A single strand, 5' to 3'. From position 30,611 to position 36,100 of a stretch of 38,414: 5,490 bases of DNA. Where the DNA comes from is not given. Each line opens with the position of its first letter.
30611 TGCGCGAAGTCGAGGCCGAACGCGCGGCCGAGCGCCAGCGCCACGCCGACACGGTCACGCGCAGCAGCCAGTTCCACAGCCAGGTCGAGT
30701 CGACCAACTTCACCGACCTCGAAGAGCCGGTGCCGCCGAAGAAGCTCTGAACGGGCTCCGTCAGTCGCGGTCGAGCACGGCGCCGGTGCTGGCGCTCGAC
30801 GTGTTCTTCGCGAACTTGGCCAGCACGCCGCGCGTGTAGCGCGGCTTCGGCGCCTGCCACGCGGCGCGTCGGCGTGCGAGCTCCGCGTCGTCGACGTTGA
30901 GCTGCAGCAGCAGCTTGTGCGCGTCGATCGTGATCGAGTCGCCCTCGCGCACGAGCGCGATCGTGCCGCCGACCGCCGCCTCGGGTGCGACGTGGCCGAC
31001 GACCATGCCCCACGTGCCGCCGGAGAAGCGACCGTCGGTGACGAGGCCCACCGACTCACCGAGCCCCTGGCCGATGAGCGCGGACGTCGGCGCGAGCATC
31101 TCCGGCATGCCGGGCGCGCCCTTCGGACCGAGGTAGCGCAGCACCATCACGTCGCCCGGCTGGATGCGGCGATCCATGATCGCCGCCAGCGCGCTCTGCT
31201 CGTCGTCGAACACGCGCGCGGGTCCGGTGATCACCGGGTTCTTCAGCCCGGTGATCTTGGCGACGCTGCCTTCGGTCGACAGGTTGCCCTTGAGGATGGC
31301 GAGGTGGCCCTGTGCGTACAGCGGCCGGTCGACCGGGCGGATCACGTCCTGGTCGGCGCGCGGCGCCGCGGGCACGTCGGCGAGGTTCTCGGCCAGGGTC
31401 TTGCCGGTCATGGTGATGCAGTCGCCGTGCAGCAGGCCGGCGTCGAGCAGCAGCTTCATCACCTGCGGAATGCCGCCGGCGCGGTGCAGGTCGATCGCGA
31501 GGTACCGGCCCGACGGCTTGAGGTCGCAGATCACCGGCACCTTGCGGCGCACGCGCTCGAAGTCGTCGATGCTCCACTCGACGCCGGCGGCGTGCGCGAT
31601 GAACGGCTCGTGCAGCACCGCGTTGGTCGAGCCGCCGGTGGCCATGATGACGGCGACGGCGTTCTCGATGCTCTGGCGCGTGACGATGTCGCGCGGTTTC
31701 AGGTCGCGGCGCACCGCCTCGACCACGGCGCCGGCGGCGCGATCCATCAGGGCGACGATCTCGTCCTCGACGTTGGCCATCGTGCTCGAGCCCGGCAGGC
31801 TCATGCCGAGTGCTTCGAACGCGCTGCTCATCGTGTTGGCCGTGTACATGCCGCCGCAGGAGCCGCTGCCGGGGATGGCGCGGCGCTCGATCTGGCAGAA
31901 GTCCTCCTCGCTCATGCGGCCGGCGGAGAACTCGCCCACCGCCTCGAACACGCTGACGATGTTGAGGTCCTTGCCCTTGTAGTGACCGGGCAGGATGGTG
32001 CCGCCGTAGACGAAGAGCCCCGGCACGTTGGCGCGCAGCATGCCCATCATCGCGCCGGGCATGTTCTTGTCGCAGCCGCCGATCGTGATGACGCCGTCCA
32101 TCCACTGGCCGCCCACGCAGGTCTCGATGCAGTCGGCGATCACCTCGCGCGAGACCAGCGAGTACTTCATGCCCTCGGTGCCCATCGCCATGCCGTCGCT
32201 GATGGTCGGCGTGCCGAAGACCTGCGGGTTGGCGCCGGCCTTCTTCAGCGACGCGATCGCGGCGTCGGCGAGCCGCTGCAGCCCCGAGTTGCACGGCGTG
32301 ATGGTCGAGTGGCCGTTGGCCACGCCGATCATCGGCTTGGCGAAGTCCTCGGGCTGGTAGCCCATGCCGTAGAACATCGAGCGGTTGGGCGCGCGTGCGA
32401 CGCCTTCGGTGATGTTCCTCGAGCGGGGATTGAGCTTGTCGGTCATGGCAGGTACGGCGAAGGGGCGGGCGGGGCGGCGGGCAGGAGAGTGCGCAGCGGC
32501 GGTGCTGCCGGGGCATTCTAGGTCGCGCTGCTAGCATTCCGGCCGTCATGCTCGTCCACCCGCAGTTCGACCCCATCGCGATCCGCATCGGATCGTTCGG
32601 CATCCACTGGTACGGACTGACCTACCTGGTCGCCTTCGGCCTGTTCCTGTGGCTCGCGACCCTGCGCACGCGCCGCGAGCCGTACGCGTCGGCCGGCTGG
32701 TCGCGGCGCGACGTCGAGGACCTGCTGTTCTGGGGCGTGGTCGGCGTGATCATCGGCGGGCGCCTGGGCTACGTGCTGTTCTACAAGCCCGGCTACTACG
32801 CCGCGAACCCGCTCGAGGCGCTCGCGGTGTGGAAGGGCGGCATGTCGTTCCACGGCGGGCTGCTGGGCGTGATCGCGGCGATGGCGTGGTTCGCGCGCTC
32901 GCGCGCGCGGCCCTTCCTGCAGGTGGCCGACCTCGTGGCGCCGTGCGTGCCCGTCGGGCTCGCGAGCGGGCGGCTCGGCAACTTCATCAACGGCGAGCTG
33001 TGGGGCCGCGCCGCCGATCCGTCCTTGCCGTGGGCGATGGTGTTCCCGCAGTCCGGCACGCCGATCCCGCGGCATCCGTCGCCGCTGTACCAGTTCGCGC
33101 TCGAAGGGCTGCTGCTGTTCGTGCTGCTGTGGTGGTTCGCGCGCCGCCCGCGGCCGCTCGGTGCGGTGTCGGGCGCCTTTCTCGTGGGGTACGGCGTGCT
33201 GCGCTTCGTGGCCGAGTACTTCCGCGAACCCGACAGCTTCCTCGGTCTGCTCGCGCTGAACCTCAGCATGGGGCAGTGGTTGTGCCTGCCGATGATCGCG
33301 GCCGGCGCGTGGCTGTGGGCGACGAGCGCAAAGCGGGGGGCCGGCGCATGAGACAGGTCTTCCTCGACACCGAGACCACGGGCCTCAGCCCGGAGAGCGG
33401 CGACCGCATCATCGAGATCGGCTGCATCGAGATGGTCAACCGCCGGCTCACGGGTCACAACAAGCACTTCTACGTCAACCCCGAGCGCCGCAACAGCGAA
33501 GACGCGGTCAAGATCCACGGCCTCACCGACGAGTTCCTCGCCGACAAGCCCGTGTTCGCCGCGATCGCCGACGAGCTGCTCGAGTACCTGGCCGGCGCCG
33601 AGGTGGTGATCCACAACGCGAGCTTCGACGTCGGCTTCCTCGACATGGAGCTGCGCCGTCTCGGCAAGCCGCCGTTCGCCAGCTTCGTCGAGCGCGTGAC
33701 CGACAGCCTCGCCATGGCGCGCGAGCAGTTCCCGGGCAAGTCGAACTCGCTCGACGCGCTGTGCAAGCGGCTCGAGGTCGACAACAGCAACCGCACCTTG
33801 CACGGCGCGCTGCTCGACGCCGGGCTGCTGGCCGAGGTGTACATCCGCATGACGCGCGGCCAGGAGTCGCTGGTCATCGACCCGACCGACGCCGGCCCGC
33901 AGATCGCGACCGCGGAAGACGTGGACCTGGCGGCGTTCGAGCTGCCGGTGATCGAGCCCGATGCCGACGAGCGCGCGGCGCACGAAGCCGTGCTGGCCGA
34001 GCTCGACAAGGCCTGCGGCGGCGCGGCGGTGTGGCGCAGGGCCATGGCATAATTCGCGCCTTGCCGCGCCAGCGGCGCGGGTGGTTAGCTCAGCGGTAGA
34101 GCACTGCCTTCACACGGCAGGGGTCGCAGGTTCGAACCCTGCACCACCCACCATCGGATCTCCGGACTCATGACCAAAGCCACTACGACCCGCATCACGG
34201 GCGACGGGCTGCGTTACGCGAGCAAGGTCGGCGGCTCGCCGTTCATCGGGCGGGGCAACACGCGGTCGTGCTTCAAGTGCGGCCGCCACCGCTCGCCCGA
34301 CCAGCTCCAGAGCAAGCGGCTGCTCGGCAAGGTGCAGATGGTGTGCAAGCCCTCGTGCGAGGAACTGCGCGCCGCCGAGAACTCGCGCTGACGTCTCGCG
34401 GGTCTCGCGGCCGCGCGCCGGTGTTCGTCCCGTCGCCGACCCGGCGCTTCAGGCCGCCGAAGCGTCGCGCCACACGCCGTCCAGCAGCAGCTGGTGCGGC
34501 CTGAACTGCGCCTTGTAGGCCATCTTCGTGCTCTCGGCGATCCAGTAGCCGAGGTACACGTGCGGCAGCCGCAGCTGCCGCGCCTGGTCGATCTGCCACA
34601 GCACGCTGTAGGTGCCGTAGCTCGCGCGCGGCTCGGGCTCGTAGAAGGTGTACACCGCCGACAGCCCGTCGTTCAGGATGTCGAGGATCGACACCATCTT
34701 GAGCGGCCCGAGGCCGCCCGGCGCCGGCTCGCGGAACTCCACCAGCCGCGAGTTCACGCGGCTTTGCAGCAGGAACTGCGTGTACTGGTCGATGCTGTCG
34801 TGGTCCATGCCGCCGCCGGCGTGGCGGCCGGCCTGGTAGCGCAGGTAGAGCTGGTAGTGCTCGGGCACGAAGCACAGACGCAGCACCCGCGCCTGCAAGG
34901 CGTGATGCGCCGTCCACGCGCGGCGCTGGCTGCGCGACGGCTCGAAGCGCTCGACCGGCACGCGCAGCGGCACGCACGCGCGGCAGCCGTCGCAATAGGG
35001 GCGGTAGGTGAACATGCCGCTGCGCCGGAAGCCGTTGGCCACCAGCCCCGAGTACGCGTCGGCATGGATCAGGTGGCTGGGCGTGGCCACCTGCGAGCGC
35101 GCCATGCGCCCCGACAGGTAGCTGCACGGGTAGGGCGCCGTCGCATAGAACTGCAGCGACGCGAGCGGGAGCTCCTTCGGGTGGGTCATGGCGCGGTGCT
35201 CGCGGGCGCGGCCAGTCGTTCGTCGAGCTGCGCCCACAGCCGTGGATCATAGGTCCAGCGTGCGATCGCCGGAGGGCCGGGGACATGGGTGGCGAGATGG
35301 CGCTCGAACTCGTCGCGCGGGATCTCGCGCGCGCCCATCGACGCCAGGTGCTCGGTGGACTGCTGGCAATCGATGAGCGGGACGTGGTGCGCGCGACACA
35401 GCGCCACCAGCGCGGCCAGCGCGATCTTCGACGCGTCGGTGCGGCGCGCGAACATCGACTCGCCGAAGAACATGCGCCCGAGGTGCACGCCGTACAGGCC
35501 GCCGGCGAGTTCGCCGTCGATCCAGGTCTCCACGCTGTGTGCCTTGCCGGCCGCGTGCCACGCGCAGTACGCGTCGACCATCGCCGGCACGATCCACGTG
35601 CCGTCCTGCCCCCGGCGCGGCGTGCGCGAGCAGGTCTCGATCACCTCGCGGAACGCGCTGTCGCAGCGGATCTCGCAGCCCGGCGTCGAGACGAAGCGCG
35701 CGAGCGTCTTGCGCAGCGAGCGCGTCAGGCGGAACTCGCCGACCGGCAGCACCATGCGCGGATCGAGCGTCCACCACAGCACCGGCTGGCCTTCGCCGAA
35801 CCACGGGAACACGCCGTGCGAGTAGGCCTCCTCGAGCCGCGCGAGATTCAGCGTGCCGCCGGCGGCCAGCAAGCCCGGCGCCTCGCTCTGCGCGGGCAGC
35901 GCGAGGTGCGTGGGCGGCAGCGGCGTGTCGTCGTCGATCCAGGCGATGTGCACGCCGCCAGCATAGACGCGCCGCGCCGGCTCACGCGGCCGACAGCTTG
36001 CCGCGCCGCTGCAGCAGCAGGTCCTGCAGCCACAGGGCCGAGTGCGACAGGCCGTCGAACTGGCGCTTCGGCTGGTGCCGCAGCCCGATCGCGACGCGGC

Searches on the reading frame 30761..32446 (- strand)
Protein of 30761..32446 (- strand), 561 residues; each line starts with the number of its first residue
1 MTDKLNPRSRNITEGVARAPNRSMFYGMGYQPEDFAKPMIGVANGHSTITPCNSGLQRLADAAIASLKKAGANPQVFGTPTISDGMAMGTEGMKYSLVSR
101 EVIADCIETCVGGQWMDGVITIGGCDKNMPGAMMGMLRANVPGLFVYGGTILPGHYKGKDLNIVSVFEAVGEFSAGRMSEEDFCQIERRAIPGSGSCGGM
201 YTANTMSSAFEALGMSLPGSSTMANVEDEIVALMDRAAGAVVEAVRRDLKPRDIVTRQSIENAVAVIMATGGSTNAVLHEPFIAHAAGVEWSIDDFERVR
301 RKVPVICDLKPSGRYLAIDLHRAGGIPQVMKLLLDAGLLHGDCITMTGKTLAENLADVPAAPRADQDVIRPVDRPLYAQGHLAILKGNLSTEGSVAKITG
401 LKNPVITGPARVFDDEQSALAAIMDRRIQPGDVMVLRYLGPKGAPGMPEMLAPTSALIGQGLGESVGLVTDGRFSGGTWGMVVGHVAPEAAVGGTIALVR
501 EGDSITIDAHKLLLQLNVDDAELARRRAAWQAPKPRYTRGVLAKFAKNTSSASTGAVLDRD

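Call 31: search_protein_families(library=pfam, proteins=[window:30761-32446:-], max_evalue=0.00001)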
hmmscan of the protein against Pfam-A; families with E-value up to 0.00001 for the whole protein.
window:30761-32446:- (561 aa): 2 families
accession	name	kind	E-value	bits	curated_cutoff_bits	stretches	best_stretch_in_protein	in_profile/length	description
PF00920.27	ILVD_EDD_N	-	4.2e-123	411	27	1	37-354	1-316/316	Dihydroxy-acid/6-phosphogluconate dehydratase N-terminal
PF24877.1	ILV_EDD_C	-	6.6e-74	247.9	27.7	1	367-556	1-191/191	Dihydroxy-acid/6-phosphogluconate dehydratase C-terminal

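Call 32: find_homologous_proteins(query=window:30761-32446:-, max_evalue=1e-100)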
Query window:30761-32446:- (561 aa): 8000 proteins with E <= 1e-100 among 8000 candidates; the best 120 are listed.
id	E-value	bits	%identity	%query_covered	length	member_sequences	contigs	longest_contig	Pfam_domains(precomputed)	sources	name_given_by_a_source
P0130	0.0e+0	1216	97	100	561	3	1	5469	PF24877.2,PF00920.28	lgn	-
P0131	0.0e+0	1114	88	100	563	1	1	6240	PF24877.2,PF00920.28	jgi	-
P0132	0.0e+0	1101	88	99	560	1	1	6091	PF24877.2,PF00920.28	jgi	jgi:dihydroxy-acid dehydratase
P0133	0.0e+0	1100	88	99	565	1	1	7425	PF24877.2,PF00920.28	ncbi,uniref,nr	ncbi:dihydroxy-acid dehydratase [Calidifontimicrobium sp. SYSU G02091]|uniref:dihydroxy-acid dehydra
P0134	0.0e+0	1095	87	99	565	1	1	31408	PF24877.2,PF00920.28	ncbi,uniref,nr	ncbi:dihydroxy-acid dehydratase [Azohydromonas sediminis]|uniref:dihydroxy-acid dehydratase n=1 Tax=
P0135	0.0e+0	1095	88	100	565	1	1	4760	PF24877.2,PF00920.28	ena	-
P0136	0.0e+0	1095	86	99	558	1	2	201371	PF24877.2,PF00920.28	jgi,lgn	jgi:dihydroxy-acid dehydratase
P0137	0.0e+0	1094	88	99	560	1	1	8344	PF24877.2,PF00920.28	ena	-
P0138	0.0e+0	1094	88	99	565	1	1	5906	PF24877.2,PF00920.28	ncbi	ncbi:MAG: dihydroxy-acid dehydratase [Gammaproteobacteria bacterium]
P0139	0.0e+0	1093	87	99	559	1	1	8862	PF24877.2,PF00920.28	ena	-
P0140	0.0e+0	1092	86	99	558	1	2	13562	PF24877.2,PF00920.28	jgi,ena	jgi:dihydroxy-acid dehydratase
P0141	0.0e+0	1092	87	99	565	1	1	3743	PF24877.2,PF00920.28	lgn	-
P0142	0.0e+0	1092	85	99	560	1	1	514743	PF24877.2,PF00920.28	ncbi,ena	-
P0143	0.0e+0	1092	87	99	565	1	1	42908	PF24877.2,PF00920.28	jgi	jgi:dihydroxy-acid dehydratase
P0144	0.0e+0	1092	86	99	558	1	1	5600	PF24877.2,PF00920.28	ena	-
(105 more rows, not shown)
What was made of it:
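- IlvD (30761-32446) is closest to Calidifontimicrobium, Azohydromonas, Ideonella and Methylibium at 85-88% (call 32).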

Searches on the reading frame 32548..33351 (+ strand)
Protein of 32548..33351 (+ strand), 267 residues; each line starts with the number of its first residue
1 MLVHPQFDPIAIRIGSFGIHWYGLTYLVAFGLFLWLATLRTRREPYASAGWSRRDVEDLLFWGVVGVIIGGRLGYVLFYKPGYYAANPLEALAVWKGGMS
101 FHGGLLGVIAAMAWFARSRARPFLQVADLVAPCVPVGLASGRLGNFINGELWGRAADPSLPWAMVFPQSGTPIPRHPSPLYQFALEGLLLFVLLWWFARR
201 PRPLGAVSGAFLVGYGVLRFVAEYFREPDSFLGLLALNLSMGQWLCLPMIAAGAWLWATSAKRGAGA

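Call 31: search_protein_families(library=pfam, proteins=[window:32548-33351:+], max_evalue=0.00001)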
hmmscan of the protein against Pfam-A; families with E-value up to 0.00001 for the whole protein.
window:32548-33351:+ (267 aa): 1 family
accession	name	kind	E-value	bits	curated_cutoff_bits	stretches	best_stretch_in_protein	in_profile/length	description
PF01790.23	LGT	-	2.2e-81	273.2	24.9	1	9-258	1-239/240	Prolipoprotein diacylglyceryl transferase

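Call 48: find_encoding_contigs(protein=window:32548-33351:+, flank=10000, max_places=5)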
Protein window:32548-33351:+ (267 aa): 3 contigs read that carry it; 3 places shown.
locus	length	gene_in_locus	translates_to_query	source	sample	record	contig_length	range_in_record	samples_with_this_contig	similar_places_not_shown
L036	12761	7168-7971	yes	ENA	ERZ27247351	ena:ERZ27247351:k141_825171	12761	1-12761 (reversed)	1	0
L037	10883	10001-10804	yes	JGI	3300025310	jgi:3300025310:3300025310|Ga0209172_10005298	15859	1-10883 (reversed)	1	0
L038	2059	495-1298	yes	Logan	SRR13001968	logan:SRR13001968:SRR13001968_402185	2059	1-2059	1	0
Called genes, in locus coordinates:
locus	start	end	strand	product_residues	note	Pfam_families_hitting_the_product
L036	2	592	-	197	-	?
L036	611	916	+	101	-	-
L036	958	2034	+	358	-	PF15902:Sortilin-Vps10 (faint)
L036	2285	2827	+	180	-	-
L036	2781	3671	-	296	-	PF00892:EamA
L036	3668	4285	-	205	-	PF00583:Acetyltransf_1, PF13673:Acetyltransf_10, PF13508:Acetyltransf_7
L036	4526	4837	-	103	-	PF13442:Cytochrome_CBB3 (weak), PF00034:Cytochrom_C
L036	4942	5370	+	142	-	PF27910:Small_Trp_rich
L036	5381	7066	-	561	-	PF00920:ILVD_EDD_N, PF24877:ILV_EDD_C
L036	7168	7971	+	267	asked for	PF01790:LGT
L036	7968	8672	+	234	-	PF00929:RNase_T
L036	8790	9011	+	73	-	-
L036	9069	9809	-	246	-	PF04376:ATE_N, PF04377:ATE_C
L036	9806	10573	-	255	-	PF03588:Leu_Phe_trans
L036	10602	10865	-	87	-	-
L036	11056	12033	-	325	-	PF03401:TctC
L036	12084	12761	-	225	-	?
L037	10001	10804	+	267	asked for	PF01790:LGT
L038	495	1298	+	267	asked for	PF01790:LGT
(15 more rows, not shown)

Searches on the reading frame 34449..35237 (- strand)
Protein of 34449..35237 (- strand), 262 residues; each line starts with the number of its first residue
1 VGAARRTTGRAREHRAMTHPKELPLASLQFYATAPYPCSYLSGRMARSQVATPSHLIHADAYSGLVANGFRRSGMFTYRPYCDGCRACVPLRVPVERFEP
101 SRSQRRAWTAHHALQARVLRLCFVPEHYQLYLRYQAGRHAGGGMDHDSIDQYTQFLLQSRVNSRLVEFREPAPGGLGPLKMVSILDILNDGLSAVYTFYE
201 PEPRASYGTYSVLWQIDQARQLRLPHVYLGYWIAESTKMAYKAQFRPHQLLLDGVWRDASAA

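Call 31: search_protein_families(library=pfam, proteins=[window:34449-35237:-], max_evalue=0.00001)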
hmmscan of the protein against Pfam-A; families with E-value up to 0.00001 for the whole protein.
window:34449-35237:- (262 aa): 2 families
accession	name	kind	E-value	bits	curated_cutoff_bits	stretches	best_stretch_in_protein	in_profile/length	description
PF04377.21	ATE_C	-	3.2e-39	134.8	25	1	126-251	1-121/122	Arginine-tRNA-protein transferase, C terminus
PF04376.19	ATE_N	-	3.5e-25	88.5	27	1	36-106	1-72/72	Arginine-tRNA-protein transferase, N terminus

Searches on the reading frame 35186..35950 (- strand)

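Call 31: search_protein_families(library=pfam, proteins=[window:35186-35950:-], max_evalue=0.00001)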
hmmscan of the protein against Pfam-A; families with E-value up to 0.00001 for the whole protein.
window:35186-35950:- (254 aa): 1 family
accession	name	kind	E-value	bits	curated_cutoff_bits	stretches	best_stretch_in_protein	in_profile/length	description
PF03588.20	Leu_Phe_trans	-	4e-69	231.9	22.7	1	38-211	3-171/171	Leucyl/phenylalanyl-tRNA protein transferase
